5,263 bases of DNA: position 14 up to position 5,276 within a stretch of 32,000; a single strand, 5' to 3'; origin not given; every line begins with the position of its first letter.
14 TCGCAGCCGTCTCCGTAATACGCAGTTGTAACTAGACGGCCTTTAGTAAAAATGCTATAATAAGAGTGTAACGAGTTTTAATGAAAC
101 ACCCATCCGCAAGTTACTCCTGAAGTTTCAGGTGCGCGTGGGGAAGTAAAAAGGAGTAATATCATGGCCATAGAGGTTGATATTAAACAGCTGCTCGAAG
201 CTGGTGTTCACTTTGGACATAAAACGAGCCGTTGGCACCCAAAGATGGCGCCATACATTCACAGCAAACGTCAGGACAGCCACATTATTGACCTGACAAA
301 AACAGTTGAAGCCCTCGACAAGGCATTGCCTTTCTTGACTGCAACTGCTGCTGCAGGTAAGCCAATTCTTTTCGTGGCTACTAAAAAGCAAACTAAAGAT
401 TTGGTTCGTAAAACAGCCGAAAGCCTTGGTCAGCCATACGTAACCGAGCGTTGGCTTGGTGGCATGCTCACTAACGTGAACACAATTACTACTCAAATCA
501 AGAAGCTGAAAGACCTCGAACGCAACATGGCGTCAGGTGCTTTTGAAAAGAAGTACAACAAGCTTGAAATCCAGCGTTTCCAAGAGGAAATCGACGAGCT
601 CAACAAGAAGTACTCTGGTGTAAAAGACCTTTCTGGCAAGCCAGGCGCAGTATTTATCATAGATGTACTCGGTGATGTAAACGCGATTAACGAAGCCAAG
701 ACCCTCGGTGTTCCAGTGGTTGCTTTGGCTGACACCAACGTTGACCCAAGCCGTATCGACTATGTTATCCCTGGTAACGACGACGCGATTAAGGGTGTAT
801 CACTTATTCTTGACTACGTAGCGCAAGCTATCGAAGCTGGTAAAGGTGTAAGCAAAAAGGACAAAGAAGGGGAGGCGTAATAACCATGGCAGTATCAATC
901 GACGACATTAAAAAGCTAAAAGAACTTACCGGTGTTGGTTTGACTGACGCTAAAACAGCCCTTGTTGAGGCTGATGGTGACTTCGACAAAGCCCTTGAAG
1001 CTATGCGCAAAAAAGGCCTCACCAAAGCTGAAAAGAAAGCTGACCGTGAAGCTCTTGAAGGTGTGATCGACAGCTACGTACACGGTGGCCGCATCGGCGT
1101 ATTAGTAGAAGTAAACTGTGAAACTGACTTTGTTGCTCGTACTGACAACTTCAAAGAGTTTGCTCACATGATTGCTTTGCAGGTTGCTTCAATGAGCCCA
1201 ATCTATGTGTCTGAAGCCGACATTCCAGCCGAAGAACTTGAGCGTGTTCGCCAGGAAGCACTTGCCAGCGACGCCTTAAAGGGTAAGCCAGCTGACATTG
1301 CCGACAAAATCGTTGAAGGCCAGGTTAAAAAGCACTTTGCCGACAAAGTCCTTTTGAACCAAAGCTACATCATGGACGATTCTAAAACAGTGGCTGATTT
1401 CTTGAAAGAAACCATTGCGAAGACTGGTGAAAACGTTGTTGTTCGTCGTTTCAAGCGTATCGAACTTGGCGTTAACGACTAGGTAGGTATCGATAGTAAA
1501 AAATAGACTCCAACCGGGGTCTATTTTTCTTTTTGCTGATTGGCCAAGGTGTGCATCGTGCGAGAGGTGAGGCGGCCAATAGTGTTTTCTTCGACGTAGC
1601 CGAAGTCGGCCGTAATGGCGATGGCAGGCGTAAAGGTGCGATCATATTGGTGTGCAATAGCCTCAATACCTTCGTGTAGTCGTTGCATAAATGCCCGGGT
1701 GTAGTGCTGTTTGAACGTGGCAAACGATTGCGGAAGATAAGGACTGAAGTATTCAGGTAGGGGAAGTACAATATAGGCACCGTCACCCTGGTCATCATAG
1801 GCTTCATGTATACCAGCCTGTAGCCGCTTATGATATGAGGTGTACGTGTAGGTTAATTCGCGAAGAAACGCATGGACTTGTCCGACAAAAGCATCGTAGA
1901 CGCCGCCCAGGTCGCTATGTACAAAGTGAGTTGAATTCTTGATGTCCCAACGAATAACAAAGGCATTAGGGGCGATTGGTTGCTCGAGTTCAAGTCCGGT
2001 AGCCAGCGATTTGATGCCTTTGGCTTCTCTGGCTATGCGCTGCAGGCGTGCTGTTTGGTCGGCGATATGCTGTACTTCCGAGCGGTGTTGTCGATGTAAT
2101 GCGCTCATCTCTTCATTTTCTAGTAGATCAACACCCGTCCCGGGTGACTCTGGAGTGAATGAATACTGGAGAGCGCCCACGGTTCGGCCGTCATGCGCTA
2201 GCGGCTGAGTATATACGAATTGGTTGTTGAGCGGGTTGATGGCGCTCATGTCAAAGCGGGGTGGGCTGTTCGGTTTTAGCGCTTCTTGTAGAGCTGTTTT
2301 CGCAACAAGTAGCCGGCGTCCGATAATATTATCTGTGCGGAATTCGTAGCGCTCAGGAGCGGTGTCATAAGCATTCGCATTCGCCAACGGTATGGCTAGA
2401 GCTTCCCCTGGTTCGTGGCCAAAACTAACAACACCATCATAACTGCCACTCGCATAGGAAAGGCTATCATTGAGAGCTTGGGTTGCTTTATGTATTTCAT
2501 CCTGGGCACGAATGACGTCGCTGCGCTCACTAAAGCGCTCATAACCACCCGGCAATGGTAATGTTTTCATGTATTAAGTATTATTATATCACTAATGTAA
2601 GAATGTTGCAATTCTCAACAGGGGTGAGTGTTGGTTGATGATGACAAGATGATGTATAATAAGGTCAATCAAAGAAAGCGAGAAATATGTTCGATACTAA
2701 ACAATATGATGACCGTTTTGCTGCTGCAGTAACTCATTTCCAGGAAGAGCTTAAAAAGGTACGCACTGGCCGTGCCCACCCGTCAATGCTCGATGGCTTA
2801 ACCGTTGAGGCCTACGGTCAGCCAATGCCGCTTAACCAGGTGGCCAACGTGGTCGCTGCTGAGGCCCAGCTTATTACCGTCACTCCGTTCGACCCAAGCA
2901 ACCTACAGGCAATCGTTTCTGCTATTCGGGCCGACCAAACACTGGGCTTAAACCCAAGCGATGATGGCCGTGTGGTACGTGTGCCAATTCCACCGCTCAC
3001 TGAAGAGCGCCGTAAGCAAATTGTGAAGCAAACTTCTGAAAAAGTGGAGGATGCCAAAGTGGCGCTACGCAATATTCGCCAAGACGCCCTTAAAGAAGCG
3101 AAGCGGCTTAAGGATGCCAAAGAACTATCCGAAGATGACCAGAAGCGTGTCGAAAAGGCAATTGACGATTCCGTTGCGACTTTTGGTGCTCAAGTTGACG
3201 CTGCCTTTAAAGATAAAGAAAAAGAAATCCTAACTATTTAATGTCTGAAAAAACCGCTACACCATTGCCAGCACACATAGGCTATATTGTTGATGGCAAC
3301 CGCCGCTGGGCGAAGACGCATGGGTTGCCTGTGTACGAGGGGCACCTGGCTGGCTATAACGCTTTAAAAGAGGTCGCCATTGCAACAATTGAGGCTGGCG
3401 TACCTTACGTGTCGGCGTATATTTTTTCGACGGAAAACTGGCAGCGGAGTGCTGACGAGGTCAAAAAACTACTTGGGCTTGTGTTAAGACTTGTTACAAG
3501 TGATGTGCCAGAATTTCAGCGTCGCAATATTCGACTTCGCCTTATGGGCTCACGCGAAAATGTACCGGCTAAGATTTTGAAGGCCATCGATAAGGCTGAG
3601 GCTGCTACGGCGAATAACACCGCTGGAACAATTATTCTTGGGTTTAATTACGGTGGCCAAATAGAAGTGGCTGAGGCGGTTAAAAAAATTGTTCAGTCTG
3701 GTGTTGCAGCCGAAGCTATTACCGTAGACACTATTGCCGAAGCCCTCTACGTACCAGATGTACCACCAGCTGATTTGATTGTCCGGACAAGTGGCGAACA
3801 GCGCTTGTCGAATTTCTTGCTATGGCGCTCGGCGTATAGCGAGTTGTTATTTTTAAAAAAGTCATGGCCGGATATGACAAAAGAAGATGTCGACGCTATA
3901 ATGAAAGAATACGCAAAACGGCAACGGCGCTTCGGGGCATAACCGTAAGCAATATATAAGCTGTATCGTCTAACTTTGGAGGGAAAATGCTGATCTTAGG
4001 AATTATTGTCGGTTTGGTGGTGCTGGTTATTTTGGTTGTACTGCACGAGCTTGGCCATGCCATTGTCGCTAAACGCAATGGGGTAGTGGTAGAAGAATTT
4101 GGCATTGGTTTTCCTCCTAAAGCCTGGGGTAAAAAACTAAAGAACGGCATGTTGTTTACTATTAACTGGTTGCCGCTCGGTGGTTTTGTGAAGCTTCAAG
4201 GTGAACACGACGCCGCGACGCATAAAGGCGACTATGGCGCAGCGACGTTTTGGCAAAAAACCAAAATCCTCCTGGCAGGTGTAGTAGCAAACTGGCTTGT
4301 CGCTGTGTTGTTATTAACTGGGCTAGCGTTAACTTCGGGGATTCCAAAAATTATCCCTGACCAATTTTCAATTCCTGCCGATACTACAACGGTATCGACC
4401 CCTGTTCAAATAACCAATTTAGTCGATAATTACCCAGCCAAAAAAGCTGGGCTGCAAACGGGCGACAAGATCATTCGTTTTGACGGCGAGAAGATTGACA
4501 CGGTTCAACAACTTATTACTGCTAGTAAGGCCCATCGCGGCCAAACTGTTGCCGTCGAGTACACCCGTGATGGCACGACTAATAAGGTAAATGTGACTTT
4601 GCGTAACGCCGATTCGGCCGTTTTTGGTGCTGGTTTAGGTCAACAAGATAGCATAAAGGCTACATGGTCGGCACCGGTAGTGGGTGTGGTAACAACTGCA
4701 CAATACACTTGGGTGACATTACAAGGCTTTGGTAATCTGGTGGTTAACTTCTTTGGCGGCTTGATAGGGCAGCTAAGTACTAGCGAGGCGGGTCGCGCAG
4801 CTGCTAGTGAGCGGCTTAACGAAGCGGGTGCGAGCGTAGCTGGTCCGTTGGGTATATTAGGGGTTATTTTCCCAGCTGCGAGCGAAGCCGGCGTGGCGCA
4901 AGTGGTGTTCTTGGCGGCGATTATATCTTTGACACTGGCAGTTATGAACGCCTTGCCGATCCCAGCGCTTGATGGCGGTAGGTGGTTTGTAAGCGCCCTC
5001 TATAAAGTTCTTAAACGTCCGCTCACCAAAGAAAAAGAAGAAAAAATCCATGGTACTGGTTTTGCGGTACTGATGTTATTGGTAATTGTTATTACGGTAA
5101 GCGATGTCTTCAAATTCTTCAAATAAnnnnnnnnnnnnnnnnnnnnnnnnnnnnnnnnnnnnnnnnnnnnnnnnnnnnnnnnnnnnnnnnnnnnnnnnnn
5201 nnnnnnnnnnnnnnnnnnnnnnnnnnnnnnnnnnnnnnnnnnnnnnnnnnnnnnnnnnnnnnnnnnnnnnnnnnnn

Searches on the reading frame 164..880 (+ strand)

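Call 70: search_protein_families(library=pfam, proteins=[window:164-880:+], max_evalue=0.00001)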
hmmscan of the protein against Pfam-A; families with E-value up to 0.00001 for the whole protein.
window:164-880:+ (238 aa): 1 family
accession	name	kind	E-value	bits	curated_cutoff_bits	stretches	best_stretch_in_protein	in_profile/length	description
PF00318.25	Ribosomal_S2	-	1.5e-82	276.5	26.1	1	10-226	1-216/216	Ribosomal protein S2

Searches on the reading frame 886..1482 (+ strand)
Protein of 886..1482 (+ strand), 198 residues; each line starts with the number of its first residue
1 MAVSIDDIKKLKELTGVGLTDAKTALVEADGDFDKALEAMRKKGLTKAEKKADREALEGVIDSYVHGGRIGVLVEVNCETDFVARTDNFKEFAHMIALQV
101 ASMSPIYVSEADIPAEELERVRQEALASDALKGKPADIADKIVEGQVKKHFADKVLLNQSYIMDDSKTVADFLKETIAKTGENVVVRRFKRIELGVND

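Call 70: search_protein_families(library=pfam, proteins=[window:886-1482:+], max_evalue=0.00001)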
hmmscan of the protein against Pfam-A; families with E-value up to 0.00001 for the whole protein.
window:886-1482:+ (198 aa): 1 family
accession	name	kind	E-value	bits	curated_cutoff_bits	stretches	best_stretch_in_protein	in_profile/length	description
PF00889.24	EF_TS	-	9.9e-33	113.9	27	1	56-195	77-203/204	Elongation factor TS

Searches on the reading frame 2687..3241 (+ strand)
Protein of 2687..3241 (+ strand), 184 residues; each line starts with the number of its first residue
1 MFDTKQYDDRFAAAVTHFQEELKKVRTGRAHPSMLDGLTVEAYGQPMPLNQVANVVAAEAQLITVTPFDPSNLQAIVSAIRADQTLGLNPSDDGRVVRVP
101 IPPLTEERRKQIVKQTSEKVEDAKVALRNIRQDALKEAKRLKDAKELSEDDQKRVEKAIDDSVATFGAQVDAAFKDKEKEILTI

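Call 70: search_protein_families(library=pfam, proteins=[window:2687-3241:+], max_evalue=0.00001)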
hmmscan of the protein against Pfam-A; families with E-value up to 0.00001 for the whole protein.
window:2687-3241:+ (184 aa): 1 family
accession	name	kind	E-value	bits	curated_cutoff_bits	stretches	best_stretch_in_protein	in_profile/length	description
PF01765.24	RRF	-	5.3e-61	205.7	29.7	1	18-182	1-164/164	Ribosome recycling factor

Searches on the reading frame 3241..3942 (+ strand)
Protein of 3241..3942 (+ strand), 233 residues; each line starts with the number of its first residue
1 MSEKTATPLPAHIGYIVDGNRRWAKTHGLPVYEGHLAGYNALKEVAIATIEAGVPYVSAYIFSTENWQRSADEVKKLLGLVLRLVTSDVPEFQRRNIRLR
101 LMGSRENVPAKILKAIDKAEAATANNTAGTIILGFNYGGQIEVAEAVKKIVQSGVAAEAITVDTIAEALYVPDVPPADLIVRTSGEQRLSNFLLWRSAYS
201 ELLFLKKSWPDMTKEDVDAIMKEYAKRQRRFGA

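Call 70: search_protein_families(library=pfam, proteins=[window:3241-3942:+], max_evalue=0.00001)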
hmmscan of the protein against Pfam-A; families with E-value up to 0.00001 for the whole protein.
window:3241-3942:+ (233 aa): 1 family
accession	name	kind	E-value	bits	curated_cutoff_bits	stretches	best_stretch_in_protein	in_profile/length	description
PF01255.24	Prenyltransf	-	4.8e-73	245.8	27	1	16-232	1-219/219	Putative undecaprenyl diphosphate synthase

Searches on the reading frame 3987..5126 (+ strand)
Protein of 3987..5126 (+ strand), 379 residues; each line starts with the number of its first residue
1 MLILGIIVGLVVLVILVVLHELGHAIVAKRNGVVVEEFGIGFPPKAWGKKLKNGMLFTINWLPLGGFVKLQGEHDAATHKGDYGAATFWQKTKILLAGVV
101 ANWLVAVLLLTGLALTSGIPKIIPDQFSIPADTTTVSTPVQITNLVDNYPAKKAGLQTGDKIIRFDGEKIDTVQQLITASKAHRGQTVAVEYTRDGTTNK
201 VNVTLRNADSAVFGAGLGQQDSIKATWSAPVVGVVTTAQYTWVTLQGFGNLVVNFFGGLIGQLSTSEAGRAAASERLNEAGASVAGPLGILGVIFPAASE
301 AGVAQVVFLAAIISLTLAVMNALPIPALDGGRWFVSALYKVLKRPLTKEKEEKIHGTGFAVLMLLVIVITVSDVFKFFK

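Call 70: search_protein_families(library=pfam, proteins=[window:3987-5126:+], max_evalue=0.00001)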
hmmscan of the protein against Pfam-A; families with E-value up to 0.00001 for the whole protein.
window:3987-5126:+ (379 aa): 3 families
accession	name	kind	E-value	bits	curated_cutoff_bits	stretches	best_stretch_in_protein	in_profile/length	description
PF02163.28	Peptidase_M50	-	1.7e-44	152.2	27.2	1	10-365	3-221/221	Peptidase family M50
PF13180.12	PDZ_2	-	1e-12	48.6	27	1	140-205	14-80/80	PDZ domain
PF17820.7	PDZ_6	-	7.1e-08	32.5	27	1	142-192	2-52/54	PDZ domain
